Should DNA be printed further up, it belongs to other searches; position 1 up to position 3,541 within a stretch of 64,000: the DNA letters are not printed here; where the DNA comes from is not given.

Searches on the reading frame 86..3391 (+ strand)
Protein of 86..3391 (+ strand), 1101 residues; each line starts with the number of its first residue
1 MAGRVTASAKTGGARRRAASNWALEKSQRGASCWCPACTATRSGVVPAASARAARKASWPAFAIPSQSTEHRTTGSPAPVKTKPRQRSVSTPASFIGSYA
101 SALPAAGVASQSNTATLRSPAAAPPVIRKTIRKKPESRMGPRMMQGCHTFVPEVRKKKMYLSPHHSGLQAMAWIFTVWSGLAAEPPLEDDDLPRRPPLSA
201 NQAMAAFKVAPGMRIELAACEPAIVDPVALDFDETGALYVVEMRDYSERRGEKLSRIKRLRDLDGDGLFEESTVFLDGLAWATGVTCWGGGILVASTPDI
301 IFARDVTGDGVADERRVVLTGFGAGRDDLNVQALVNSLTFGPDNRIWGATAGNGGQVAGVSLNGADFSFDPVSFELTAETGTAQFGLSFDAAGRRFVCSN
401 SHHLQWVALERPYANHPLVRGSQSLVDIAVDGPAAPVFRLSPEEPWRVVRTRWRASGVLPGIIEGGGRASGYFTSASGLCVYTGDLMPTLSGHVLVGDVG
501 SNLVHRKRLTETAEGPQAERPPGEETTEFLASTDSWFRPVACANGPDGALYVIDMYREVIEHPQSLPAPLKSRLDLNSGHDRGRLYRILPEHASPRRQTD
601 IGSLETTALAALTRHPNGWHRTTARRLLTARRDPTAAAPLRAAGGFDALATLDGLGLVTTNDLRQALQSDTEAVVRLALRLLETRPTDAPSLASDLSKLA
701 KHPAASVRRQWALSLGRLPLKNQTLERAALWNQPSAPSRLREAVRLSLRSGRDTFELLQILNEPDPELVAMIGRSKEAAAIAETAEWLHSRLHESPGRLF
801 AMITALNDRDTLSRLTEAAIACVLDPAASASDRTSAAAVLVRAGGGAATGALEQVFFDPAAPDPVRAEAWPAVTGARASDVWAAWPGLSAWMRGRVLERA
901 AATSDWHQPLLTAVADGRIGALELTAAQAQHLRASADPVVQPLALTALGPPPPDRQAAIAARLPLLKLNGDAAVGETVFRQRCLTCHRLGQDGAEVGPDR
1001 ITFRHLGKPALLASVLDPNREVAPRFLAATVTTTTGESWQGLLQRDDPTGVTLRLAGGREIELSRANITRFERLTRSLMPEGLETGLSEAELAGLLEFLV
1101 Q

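Call 7: search_protein_families(library=pfam, proteins=[window:86-3391:+], max_evalue=0.001)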
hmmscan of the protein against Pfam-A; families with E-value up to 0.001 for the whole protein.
window:86-3391:+ (1101 aa): 2 families
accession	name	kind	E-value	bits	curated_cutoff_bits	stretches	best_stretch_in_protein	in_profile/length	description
PF23500.1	DUF7133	-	1.1e-112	377.6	27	1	200-591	2-384/385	Domain of unknown function (DUF7133)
PF13646.12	HEAT_2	-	0.00094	19.9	27.7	0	662-720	3-60/88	HEAT repeats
